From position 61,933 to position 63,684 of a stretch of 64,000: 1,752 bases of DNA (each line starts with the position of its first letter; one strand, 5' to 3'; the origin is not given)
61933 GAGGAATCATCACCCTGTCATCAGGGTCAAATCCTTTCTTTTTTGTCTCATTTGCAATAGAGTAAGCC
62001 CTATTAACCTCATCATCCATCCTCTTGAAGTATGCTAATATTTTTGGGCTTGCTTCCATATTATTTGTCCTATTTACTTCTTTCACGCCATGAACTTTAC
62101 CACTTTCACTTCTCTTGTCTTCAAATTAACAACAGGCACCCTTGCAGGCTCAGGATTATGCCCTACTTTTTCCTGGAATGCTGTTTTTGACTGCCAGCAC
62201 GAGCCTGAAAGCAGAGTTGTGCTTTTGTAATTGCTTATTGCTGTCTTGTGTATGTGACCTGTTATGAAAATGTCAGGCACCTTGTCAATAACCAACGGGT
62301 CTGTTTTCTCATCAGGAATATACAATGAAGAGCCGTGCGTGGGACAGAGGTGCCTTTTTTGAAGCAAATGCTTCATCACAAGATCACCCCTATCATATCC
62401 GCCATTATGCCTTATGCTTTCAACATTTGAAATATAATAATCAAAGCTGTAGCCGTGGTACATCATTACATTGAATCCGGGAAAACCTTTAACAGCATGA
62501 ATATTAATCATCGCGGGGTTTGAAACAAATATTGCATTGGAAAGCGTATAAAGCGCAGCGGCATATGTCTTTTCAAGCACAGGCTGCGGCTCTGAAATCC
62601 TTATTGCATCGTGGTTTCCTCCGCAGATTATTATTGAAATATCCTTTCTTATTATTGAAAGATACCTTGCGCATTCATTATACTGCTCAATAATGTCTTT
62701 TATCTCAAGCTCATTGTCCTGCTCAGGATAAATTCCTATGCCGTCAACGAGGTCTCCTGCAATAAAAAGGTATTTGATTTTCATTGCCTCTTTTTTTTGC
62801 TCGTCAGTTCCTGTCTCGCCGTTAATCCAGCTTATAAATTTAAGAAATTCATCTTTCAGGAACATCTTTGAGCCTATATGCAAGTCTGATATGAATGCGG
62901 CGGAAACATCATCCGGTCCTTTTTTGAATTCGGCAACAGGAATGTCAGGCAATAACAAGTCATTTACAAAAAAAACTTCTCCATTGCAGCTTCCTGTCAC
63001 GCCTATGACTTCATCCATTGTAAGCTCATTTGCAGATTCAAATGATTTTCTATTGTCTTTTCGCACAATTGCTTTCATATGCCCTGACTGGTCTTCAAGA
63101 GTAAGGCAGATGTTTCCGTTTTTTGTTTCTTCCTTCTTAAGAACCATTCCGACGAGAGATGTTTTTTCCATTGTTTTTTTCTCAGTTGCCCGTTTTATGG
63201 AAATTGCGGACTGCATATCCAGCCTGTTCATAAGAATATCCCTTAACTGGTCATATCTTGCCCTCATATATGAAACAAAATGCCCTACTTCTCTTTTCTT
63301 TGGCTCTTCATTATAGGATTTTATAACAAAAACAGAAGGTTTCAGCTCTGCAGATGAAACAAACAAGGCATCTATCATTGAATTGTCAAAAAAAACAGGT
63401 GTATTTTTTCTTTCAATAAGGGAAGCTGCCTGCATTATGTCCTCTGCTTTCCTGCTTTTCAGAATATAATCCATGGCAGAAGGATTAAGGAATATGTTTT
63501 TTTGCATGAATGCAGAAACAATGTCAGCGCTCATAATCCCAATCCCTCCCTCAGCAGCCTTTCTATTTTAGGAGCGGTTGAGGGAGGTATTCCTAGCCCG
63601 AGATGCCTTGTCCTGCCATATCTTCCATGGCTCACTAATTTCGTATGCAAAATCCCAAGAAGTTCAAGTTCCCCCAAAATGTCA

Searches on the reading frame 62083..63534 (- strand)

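Call 48: search_protein_families(library=pfam, proteins=[window:62083-63534:-], max_evalue=0.00001)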
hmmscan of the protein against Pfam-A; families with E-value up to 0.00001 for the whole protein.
window:62083-63534:- (483 aa): 2 families
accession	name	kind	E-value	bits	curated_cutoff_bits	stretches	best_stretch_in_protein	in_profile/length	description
PF04042.21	DNA_pol_E_B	-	4.2e-13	49.6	29.1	1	213-427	2-203/210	DNA polymerase alpha/epsilon subunit B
PF00149.33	Metallophos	-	2.2e-11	45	21.5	1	213-430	4-190/191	Calcineurin-like phosphoesterase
